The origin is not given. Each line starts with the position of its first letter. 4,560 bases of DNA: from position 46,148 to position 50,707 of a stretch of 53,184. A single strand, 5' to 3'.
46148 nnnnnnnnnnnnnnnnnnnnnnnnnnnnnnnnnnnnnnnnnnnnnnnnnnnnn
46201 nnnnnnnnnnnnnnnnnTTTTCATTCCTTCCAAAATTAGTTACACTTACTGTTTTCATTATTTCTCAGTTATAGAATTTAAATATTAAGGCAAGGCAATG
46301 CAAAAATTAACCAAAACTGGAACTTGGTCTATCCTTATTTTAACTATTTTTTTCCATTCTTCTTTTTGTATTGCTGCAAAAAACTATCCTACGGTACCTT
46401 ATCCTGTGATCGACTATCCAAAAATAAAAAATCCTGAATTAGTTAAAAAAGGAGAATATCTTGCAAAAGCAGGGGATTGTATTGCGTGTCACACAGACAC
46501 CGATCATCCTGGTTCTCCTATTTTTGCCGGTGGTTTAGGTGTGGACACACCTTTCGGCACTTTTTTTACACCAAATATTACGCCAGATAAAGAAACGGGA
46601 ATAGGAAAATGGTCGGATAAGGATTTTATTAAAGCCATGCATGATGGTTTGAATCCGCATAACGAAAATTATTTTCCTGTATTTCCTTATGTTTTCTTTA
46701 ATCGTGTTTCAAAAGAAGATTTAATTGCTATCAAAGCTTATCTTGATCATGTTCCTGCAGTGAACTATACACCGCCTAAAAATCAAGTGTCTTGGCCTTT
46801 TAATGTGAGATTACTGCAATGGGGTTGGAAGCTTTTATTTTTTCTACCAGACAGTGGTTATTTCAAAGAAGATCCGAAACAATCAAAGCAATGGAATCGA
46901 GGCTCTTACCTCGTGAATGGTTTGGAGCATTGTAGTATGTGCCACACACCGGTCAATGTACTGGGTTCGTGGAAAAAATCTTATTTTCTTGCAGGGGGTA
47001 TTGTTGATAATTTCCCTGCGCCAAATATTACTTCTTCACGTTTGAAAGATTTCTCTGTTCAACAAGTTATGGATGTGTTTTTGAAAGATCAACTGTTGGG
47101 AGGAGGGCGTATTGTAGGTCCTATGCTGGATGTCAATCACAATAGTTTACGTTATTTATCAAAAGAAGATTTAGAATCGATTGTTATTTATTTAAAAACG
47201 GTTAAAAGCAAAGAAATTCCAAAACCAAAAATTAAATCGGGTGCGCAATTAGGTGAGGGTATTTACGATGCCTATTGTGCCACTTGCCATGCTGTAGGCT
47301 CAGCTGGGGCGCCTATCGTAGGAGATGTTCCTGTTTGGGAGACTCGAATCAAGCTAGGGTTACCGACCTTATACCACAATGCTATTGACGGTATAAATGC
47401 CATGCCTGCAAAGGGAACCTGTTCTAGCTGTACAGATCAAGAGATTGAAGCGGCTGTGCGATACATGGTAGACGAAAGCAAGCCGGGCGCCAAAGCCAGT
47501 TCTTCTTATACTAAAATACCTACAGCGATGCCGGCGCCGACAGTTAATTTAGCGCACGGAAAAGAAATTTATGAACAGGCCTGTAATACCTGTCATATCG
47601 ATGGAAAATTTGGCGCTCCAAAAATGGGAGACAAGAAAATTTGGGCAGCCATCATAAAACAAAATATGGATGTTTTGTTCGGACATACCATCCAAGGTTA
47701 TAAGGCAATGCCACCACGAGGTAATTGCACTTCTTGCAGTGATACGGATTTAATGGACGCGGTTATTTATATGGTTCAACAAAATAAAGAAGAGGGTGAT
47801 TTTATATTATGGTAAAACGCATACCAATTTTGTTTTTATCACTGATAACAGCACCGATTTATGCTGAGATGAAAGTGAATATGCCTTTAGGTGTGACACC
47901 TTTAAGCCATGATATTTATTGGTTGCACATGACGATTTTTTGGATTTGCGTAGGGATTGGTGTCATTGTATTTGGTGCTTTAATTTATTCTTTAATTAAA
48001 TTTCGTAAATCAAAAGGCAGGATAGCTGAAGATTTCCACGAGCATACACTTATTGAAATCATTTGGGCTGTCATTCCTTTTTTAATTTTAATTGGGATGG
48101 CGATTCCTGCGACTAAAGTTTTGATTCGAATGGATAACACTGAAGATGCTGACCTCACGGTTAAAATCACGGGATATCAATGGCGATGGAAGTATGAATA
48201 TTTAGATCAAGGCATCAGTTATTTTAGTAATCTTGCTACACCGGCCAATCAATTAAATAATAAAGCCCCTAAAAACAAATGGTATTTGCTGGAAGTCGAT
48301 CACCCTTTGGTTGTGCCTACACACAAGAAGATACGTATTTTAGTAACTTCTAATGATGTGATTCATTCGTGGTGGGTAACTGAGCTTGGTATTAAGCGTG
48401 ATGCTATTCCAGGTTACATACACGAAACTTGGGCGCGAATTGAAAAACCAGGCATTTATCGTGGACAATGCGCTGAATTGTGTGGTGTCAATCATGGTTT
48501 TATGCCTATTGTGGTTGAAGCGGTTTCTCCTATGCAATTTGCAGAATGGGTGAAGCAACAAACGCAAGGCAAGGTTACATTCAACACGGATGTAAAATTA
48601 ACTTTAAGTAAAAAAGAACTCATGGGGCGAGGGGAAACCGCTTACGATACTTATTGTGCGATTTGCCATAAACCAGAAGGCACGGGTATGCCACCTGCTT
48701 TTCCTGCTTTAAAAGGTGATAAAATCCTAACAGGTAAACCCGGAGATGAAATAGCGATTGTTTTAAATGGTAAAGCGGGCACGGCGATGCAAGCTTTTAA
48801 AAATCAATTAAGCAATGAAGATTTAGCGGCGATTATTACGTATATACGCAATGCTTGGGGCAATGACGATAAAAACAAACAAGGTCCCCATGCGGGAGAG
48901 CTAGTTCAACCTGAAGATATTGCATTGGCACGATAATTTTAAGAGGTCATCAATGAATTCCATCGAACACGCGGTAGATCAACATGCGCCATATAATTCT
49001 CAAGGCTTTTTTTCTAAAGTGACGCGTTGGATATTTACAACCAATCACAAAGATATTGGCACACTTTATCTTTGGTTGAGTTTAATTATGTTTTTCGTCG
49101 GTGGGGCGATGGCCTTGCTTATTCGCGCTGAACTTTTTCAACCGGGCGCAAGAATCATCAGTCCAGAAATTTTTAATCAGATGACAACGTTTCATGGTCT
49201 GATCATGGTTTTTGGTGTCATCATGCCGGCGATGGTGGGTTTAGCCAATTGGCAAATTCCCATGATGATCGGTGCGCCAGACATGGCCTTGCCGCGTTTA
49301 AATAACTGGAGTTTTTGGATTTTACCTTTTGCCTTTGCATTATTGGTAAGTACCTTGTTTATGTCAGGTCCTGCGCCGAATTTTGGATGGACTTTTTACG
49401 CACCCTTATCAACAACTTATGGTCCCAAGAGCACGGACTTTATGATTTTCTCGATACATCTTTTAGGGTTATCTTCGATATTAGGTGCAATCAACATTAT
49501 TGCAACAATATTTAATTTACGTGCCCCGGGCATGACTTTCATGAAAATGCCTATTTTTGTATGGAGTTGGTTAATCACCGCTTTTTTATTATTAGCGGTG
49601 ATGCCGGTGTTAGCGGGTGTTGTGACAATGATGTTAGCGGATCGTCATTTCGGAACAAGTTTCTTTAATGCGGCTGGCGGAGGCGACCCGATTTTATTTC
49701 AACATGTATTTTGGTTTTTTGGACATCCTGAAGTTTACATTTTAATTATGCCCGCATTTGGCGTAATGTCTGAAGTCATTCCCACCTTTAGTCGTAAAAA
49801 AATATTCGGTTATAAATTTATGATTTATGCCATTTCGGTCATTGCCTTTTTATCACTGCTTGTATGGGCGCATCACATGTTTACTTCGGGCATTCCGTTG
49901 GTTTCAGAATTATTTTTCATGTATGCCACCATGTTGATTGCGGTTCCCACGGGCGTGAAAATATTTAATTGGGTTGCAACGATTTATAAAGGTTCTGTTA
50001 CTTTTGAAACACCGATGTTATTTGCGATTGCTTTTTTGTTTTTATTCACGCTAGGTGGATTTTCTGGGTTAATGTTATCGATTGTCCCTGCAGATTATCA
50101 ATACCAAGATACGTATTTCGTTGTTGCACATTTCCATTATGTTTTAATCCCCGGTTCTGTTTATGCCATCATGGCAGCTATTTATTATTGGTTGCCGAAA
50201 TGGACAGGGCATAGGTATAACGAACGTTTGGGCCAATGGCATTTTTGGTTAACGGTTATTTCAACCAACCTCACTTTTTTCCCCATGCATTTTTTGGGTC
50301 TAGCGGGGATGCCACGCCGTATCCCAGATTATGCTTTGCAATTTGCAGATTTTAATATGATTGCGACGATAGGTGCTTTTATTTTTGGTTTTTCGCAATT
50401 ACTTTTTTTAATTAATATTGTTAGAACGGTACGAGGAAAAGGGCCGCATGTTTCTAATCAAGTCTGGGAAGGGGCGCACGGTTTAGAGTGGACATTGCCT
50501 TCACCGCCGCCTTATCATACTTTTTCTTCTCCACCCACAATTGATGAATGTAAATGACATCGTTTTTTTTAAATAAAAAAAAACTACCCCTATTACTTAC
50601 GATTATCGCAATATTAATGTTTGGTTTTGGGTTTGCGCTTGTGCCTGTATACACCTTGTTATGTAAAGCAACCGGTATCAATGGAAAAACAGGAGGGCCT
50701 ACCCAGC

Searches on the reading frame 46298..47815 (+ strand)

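Call 61: search_protein_families(library=pfam, proteins=[window:46298-47815:+], max_evalue=0.0001)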
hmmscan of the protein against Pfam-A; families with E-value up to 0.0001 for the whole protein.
window:46298-47815:+ (505 aa): 4 families
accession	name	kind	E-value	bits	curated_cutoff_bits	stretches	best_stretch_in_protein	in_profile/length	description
PF13442.11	Cytochrome_CBB3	-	4.3e-33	113.9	27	2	317-390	4-68/68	Cytochrome C oxidase, cbb3-type, subunit III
PF00034.26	Cytochrom_C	-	1.1e-17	65.5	21.3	0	317-391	2-87/90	Cytochrome c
PF22113.1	Mtrc-MtrF_II-IV_dom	-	1e-09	38.6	30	0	425-496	80-141/176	Outer membrane cytochrome MtrC/MtrF-like, domains II/IV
PF14522.11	Cytochrome_C7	-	4.6e-05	23.6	24.8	0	57-69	40-52/67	Cytochrome c7 and related cytochrome c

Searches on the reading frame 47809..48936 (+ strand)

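Call 61: search_protein_families(library=pfam, proteins=[window:47809-48936:+], max_evalue=0.0001)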
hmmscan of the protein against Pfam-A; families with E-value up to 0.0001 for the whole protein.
window:47809-48936:+ (375 aa): 4 families
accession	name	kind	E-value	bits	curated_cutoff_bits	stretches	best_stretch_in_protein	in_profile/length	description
PF00116.26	COX2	-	2.6e-39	134.2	22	1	116-239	1-120/120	Cytochrome C oxidase subunit II, periplasmic domain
PF02790.20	COX2_TM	-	6.6e-15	55.5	22.8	1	21-103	4-87/88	Cytochrome C oxidase subunit II, transmembrane domain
PF13442.11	Cytochrome_CBB3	-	3.5e-11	43.7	27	1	273-346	4-68/68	Cytochrome C oxidase, cbb3-type, subunit III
PF00034.26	Cytochrom_C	-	3.9e-09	38.1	21.3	1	274-350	3-90/90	Cytochrome c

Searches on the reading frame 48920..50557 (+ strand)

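Call 61: search_protein_families(library=pfam, proteins=[window:48920-50557:+], max_evalue=0.0001)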
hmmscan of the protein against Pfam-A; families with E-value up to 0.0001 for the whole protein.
window:48920-50557:+ (545 aa): 1 family
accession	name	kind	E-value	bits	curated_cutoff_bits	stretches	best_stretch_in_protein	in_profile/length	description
PF00115.25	COX1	-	5e-162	540.1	34.8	1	45-488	1-436/436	Cytochrome C and Quinol oxidase polypeptide I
